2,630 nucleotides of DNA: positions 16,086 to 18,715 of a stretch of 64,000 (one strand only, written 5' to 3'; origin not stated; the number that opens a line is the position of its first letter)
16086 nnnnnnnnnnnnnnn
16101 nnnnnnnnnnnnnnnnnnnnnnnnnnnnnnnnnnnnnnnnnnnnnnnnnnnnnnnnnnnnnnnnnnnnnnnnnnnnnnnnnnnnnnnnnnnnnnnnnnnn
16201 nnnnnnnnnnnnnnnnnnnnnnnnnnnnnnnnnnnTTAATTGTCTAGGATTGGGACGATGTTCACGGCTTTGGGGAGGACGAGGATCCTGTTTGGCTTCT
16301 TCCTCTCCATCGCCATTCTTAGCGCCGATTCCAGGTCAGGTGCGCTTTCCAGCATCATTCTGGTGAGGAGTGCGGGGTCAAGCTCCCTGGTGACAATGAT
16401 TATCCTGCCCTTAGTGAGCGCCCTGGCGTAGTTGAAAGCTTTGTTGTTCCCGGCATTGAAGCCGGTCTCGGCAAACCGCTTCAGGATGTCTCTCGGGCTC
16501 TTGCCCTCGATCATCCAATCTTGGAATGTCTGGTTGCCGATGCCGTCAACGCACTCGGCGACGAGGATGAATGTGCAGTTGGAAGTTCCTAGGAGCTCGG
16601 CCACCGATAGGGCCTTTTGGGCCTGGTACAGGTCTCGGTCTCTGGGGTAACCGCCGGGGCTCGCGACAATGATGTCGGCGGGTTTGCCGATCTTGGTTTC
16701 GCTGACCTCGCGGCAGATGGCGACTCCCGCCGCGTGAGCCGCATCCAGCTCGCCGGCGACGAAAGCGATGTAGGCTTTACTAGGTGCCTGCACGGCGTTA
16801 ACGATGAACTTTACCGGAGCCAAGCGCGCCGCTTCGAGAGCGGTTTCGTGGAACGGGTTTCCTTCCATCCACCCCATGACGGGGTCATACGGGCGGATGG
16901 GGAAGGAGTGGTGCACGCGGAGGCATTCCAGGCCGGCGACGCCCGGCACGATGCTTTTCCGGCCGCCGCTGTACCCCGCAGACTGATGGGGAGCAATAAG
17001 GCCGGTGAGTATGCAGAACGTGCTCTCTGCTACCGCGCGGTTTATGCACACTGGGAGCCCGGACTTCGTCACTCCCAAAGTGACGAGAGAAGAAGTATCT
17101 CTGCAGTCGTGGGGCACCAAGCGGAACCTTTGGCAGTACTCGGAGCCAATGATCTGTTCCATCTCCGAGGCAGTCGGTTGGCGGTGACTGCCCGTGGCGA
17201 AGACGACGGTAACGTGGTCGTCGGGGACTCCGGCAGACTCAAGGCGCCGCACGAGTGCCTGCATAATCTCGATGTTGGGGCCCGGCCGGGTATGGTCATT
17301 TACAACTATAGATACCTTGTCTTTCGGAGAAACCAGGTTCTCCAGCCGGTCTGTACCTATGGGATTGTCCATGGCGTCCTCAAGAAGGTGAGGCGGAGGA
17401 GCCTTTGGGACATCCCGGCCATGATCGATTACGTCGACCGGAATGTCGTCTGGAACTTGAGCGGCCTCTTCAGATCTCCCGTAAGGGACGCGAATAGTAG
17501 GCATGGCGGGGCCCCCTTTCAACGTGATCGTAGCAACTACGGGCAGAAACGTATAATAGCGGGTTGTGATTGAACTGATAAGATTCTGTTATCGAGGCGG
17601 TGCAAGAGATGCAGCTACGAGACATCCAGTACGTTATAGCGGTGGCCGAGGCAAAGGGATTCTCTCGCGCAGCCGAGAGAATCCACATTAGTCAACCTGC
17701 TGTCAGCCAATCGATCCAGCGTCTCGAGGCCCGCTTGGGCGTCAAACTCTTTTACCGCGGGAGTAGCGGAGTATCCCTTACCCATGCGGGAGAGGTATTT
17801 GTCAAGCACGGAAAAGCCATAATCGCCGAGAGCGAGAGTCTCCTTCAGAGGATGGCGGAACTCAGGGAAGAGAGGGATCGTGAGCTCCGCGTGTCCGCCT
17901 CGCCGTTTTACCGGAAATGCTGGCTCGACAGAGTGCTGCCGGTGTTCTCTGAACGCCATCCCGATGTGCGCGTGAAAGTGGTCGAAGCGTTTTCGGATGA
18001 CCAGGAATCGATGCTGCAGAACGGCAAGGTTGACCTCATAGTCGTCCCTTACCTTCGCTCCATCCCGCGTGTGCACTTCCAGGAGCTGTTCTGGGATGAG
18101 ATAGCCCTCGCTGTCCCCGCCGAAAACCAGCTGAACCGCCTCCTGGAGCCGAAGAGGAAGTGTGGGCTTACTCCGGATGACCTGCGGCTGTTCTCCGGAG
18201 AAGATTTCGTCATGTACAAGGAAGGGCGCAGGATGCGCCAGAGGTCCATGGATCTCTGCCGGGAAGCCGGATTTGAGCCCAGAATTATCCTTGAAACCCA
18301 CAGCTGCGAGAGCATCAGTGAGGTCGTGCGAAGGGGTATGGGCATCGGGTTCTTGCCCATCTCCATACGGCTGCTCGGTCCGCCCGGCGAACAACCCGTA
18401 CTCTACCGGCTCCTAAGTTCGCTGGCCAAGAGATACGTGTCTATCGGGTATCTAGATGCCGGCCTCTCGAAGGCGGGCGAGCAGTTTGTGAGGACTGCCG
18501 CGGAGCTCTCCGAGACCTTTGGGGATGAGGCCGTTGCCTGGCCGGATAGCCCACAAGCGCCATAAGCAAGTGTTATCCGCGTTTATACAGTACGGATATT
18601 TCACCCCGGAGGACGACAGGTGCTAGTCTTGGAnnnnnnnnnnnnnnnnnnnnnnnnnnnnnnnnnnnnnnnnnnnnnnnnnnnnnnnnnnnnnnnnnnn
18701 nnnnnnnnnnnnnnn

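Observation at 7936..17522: Sigma-54-driven cluster: split UxaA-type dehydratase with duplicated large subunit, TctCBA transporter interrupted by a LarA-like gene, an anion permease and a convergent true LarA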

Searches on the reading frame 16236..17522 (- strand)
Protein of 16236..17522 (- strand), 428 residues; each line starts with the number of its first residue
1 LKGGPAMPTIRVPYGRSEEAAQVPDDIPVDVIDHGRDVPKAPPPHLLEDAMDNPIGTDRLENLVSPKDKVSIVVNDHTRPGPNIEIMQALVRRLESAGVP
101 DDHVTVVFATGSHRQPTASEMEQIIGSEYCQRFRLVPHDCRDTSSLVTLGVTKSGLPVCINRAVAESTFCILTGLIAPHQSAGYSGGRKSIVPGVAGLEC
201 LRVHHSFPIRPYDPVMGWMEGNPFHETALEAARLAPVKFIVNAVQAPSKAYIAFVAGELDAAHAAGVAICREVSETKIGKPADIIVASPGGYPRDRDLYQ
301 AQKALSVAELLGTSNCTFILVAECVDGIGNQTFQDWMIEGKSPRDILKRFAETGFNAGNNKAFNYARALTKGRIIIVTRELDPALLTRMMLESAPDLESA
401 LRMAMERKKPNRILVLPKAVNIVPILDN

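Call 3: search_protein_families(library=pfam, proteins=[window:16236-17522:-])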
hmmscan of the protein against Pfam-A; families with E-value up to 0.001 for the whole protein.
window:16236-17522:- (428 aa): 3 families
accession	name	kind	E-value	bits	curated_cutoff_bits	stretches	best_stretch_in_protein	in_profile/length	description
PF09861.14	Lar_N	-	4.7e-62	209.3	23.3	1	14-207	1-194/204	Lactate racemase N-terminal domain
PF21113.2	LarA_C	-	1.1e-25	90.8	25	1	280-423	4-151/152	Lactate racemase C-terminal domain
PF04015.17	DUF362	-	0.0002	21.9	24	1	83-241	19-161/200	Domain of unknown function (DUF362)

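Call 4: search_protein_families(library=ncbifam, proteins=[window:16236-17522:-])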
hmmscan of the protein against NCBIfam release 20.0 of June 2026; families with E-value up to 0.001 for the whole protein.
window:16236-17522:- (428 aa): 6 families
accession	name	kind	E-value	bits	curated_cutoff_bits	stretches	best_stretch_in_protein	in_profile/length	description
NF052593.1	NPN_racem_MAR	equivalog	6.4e-134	446.6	500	1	10-425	1-414/415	nickel-dependent malate racemase, LarAH6 family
NF052595.1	NPN_LarAH5_MAR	equivalog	1.3e-110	370.3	462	1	10-425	1-414/415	nickel-dependent malate racemase, LarAH5 family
NF033504.2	Ni_dep_LarA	equivalog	3.6e-103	345.5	460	1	10-423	2-420/422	nickel-dependent lactate racemase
NF052525.1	NPN_LarAH10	equivalog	1.5e-94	317.1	540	1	10-425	3-426/426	NPN-dependent 2-hydroxyacid racemase, LarAH10 family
NF052592.1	LarAH_14_15_16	equivalog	1.8e-22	79.4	740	1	47-206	48-211/520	NPN-dependent hydroxyacid isomerase, LarAH14/15/16 family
NF052594.1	NPN_18_hexonate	equivalog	0.00014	20.7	500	1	65-207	22-172/411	nickel-dependent putative hexonate epimerase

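Call 74: search_solved_structures(query=window:16236-17522:-, max_evalue=0.00001, show_alignments=3)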
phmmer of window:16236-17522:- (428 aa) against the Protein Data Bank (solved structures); distinct sequences matched with E-value up to 0.00001: 10.
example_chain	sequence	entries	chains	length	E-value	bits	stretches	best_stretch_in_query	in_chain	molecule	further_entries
2yjg_A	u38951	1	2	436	1.8e-66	227.8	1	8-423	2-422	LACTATE RACEMASE APOPROTEIN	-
6d6z_A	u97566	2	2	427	5.2e-66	226.3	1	12-426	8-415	Malate racemase Mar2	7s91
6c1w_A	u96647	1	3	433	3.4e-61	210.4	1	10-423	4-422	Lactate racemase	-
5huq_A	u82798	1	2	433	4.5e-61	210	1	11-423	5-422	Lactate racemization operon protein LarA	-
8ezf_B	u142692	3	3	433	6.3e-61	209.6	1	11-423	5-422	Lactate racemase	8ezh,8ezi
9eid_A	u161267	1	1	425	2.7e-56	194.3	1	11-427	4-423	A broad-substrate spectrum lactate racemase A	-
9eia_A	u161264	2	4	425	2.9e-56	194.2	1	12-427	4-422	A broad-substrate spectrum lactate racemase A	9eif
9q3j_A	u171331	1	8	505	1.7e-19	73.1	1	13-245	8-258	DUF2088 domain-containing protein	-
9q2u_A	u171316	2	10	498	5.1e-19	71.5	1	13-207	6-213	Lactate racemase A | LarA-like nickel-pincer nucleotide cofactor-utilizing enzyme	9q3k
4nar_A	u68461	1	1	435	4.2e-07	32.3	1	64-214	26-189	Putative uronate isomerase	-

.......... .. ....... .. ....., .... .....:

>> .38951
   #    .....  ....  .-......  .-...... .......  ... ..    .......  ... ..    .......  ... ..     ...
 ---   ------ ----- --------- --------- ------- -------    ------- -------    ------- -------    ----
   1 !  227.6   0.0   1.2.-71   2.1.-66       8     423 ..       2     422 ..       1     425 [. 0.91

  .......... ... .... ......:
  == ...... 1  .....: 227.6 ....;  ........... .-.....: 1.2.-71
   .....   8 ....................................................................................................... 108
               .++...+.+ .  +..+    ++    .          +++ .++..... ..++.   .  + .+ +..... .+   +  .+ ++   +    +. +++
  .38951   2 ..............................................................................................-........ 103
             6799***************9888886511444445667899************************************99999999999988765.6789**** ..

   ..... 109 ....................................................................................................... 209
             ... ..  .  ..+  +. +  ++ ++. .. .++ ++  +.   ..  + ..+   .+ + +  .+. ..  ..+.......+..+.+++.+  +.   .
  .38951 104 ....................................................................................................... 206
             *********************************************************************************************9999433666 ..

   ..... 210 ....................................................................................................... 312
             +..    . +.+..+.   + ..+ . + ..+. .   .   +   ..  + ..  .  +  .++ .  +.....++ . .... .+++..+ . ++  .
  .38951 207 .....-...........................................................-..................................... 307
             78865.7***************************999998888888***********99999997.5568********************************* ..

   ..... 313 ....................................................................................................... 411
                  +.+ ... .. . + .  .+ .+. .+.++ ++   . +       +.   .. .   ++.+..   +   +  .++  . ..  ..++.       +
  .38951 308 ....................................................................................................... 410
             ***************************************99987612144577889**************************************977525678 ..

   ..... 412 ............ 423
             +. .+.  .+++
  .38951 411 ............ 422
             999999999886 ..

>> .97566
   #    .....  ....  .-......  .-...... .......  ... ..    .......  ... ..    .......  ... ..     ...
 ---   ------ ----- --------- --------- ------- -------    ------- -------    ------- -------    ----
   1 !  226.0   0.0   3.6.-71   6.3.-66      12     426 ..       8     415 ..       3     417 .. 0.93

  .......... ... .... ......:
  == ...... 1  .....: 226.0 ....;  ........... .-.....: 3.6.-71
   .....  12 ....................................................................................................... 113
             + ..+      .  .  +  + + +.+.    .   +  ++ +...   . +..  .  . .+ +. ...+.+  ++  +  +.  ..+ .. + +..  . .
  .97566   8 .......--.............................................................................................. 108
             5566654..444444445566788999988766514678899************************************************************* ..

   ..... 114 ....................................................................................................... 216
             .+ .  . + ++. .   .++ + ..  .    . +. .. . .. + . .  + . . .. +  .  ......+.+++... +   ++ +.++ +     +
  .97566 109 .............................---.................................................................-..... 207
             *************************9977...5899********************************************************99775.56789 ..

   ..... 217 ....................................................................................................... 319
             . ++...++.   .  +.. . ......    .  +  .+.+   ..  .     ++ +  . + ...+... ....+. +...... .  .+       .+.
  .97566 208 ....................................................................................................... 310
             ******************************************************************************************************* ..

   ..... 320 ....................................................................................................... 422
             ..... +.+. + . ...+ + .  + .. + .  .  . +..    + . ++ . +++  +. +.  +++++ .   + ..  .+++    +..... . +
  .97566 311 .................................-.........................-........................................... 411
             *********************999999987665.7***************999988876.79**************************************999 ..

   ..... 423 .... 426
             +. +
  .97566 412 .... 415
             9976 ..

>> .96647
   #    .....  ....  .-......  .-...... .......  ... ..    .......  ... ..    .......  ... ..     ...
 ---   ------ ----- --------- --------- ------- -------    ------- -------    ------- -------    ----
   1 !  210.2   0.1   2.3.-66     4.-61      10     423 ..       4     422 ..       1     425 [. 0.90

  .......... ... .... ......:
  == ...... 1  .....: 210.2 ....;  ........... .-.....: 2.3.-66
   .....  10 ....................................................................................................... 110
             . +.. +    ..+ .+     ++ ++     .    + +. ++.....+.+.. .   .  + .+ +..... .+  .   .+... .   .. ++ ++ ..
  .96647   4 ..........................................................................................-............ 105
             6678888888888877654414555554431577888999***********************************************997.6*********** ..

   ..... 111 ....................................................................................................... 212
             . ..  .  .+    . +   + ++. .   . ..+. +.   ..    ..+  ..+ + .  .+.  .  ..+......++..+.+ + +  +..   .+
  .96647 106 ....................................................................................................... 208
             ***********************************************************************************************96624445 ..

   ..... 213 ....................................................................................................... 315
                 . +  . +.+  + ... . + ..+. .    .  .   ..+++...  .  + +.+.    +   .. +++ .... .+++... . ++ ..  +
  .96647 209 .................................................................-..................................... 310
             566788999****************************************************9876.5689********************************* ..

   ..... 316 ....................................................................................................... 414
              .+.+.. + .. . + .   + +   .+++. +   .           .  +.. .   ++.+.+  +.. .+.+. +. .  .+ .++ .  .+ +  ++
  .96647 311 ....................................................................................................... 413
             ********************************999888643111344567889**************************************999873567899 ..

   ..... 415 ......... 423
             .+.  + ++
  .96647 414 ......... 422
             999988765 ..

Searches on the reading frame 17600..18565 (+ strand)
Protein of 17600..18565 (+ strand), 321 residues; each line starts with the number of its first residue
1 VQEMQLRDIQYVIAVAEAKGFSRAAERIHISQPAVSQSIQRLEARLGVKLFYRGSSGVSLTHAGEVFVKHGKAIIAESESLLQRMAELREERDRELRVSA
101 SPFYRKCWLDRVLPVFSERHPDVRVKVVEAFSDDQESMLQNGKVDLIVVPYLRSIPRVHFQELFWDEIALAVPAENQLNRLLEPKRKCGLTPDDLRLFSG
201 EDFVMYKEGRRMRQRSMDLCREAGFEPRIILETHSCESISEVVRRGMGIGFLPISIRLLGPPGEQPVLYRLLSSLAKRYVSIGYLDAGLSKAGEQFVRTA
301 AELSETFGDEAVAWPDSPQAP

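Call 19: search_protein_families(library=pfam, proteins=[window:17600-18565:+], max_evalue=0.00001)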
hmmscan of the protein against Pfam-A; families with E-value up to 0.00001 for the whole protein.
window:17600-18565:+ (321 aa): 2 families
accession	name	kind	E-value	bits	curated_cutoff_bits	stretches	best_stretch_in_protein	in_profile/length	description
PF03466.25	LysR_substrate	-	7.5e-31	107.6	28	1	90-298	2-202/209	LysR substrate binding domain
PF00126.33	HTH_1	-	1.2e-23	83.2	26.6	1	6-65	1-60/60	Bacterial regulatory helix-turn-helix protein, lysR family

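Call 20: search_protein_families(library=ncbifam, proteins=[window:17600-18565:+], max_evalue=1e-10)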
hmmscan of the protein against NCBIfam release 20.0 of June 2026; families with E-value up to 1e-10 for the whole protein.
window:17600-18565:+ (321 aa): 45 families (the best 25 are shown)
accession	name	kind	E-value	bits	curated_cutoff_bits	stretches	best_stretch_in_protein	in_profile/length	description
NF047520.1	trans_act_CidR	equivalog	2e-41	142.1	415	1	4-256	1-244/292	cidABC operon transcriptional activator CidR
NF040786.1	LysR_Sec_metab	equivalog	8e-41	140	250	1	4-252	1-245/298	selenium metabolism-associated LysR family transcriptional regulator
NF008416.0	PRK11242.1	equivalog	9.7e-41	140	277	1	4-256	1-245/300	transcriptional regulator CynR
NF053705.1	TransRegGltCGpos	equivalog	4.5e-37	127.9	350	1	4-254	1-243/300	glutamate biosynthesis transcriptional regulator GltC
NF007385.0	PRK09906.1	equivalog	4.1e-34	118.1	356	1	4-256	1-245/296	DNA-binding transcriptional regulator HcaR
NF045775.1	acetoin_reg_AlsR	exception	6.5e-32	111.2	430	1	4-259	1-249/290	acetoin biosynthesis transcriptional regulator AlsR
TIGR03339.1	phn_lysR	subfamily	3.2e-31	108.6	341.1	1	13-253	6-234/279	aminoethylphosphonate catabolism associated LysR family transcriptional regulator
NF007439.0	PRK09986.1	equivalog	6.6e-31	107.8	290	1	4-263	7-260/296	LysR family transcriptional regulator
NF008361.0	PRK11151.1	equivalog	1.7e-30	106.4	329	1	4-253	1-241/305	DNA-binding transcriptional regulator OxyR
NF050018.1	StrsTransRegOxyRFcella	equivalog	1.2e-26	93.9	500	1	4-253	1-240/289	oxidative stress transcriptional regulator OxyR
NF008722.0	PRK11716.1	equivalog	2.6e-26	92.3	246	1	4-253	1-242/293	HTH-type transcriptional activator IlvY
TIGR02424.1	TF_pcaQ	equivalog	3.4e-26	91.9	303.8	1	3-176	2-177/300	pca operon transcription factor PcaQ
NF058504.1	TransRegCcpCBac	equivalog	8.8e-26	91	400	1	4-183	1-179/287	transcriptional regulator CcpC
NF008239.0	PRK11013.1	equivalog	2.8e-24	85.7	288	1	1-250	1-241/309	LysR family transcriptional regulator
NF040710.1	benzoate_CatM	exception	9.8e-23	80.9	580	1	4-181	1-177/293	cis,cis-muconate-binding transcription regulator CatM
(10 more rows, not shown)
